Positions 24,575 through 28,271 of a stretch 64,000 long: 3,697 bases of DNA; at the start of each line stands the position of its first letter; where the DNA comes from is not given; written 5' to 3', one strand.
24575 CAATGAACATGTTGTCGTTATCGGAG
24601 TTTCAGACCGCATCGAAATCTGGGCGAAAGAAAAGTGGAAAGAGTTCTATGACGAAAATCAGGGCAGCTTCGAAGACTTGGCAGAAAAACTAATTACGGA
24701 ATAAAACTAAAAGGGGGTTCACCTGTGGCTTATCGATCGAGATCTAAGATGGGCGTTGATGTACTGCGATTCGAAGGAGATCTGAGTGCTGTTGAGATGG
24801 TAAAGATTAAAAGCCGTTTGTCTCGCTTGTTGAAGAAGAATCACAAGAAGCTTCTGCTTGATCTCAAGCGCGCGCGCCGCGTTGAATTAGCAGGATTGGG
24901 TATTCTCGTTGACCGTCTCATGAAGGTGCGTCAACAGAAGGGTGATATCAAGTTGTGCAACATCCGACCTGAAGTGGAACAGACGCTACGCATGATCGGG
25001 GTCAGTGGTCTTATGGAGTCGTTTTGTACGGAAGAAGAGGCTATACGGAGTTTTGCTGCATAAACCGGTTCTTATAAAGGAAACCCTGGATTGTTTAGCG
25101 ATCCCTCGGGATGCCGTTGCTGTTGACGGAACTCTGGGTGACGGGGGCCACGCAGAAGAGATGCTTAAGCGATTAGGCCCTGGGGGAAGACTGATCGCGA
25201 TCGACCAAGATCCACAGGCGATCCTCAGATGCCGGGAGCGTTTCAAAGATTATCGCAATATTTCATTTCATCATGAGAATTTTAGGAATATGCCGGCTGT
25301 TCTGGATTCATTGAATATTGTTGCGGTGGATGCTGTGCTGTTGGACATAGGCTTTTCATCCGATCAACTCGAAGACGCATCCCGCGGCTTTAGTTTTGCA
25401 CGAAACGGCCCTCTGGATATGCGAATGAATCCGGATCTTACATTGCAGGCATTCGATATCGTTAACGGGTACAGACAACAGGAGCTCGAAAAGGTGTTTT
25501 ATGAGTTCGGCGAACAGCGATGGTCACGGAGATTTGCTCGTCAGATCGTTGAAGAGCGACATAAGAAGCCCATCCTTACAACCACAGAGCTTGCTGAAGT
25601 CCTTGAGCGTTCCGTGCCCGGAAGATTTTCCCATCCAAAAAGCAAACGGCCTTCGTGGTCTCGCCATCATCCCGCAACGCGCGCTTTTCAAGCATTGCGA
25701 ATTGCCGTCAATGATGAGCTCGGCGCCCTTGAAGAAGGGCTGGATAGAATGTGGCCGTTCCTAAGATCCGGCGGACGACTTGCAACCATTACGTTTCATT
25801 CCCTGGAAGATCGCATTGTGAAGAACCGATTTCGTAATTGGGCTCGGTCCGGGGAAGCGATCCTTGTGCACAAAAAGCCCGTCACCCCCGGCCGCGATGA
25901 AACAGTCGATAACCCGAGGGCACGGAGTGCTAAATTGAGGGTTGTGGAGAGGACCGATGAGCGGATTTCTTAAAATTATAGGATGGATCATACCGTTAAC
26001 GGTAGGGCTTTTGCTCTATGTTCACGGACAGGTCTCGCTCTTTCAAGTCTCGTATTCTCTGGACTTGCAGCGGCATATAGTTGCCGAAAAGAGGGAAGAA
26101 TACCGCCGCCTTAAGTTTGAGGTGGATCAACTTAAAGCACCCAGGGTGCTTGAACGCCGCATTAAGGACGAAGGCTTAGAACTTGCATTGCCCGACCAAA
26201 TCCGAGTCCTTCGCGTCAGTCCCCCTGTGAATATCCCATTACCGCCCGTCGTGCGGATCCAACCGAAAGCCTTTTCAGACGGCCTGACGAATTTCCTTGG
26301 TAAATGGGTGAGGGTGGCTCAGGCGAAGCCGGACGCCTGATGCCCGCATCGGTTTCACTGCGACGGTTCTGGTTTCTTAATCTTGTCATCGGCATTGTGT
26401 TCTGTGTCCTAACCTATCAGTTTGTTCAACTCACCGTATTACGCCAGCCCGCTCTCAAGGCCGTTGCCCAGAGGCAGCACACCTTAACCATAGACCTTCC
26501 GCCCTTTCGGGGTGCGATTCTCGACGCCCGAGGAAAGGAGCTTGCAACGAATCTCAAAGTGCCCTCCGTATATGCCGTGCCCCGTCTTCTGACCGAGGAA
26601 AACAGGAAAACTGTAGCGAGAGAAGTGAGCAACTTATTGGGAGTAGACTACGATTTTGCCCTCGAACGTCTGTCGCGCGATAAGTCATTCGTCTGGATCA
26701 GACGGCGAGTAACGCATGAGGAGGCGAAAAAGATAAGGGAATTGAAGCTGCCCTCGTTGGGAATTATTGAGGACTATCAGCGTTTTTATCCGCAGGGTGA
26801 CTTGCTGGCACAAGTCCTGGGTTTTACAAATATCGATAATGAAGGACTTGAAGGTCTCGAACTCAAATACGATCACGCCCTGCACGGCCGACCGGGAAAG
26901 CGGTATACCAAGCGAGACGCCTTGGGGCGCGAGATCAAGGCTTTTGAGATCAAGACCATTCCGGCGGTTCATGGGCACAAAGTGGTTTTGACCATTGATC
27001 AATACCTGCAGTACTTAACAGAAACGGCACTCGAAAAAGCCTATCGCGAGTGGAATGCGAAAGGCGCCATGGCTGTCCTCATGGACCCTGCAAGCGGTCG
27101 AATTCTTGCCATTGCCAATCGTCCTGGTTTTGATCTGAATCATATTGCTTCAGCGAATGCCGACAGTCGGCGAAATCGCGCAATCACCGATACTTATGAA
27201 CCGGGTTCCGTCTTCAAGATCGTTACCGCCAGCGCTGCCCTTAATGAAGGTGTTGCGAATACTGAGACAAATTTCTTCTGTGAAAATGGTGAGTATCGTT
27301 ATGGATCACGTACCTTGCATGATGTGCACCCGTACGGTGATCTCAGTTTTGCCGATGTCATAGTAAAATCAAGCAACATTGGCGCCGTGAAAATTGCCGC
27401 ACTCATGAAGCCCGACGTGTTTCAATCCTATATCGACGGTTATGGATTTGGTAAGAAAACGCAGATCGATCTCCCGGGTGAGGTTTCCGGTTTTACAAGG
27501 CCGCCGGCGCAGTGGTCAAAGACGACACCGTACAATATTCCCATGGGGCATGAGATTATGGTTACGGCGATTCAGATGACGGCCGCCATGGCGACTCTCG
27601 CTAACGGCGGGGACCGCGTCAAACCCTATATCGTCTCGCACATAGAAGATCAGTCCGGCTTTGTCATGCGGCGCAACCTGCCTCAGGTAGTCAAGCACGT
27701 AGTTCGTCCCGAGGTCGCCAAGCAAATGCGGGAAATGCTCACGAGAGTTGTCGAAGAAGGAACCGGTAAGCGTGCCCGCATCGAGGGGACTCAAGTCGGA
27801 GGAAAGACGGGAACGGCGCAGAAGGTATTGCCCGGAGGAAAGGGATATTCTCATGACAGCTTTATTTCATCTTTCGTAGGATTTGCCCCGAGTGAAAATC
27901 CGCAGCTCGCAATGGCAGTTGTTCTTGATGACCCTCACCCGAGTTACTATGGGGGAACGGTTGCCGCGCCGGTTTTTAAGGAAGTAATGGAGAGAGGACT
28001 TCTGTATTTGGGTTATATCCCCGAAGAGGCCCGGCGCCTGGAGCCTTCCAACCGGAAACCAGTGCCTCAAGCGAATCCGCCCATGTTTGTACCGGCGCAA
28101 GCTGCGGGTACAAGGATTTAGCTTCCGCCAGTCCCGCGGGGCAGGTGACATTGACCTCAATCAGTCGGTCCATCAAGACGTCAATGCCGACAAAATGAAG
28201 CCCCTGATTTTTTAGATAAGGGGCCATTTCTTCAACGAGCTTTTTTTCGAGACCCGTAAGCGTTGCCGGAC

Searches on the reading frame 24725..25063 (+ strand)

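Call 30: search_protein_families(library=pfam, proteins=[window:24725-25063:+], max_evalue=0.01)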
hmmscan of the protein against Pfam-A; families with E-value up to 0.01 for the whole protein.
window:24725-25063:+ (112 aa): 2 families
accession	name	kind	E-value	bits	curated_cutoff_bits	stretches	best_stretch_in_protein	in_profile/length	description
PF01740.26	STAS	-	1.4e-15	57.4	22.6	1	10-106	9-106/106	STAS domain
PF13466.11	STAS_2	-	7.6e-08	32.9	29.2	1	14-93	1-79/80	STAS domain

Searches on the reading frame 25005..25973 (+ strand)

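Call 30: search_protein_families(library=pfam, proteins=[window:25005-25973:+], max_evalue=0.01)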
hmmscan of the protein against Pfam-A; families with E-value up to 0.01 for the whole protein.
window:25005-25973:+ (322 aa): 5 families
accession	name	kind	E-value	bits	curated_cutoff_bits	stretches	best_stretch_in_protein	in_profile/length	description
PF01795.25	Methyltransf_5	-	1.1e-99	334.2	27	1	18-316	3-308/309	MraW methylase family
PF13847.12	Methyltransf_31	-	1.2e-06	28.7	27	1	45-126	13-98/145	Methyltransferase domain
PF13649.12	Methyltransf_25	-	3e-06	28.3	27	1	44-114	6-75/97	Methyltransferase domain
PF08242.18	Methyltransf_12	-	0.0013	19.9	30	1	45-112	6-70/98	Methyltransferase domain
PF08241.18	Methyltransf_11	-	0.0081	17.2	21.2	0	45-112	6-70/95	Methyltransferase domain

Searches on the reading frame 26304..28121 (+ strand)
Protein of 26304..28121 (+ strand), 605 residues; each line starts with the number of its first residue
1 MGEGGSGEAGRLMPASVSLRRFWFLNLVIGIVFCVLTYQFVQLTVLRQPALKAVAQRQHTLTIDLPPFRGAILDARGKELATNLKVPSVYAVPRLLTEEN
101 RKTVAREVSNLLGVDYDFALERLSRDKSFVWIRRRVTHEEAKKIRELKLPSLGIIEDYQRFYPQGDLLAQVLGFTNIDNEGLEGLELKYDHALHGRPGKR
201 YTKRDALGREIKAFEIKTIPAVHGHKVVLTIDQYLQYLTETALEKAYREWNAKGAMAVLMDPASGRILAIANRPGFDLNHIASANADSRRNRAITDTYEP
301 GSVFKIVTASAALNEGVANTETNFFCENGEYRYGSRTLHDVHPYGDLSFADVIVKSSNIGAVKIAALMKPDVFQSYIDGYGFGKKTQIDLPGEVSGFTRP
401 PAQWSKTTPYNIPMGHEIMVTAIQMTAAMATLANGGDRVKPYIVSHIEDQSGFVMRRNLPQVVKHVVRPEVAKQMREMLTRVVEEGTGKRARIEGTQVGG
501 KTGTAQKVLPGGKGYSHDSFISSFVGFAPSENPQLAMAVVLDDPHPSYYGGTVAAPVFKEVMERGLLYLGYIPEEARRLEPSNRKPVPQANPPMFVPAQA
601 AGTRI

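Call 30: search_protein_families(library=pfam, proteins=[window:26304-28121:+], max_evalue=0.01)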
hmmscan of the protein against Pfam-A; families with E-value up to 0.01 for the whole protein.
window:26304-28121:+ (605 aa): 3 families
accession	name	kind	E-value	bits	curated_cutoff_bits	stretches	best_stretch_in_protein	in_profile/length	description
PF00905.27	Transpeptidase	-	4.6e-83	279.3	22.1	1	256-563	2-299/299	Penicillin binding protein transpeptidase domain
PF03717.20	PBP_dimer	-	8.4e-22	78.9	24.4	1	66-212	3-177/180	Penicillin-binding Protein dimerisation domain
PF21922.1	PBP_dimer_2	-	0.00014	22.5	27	1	157-201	22-65/83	Penicillin binding protein A dimerisation domain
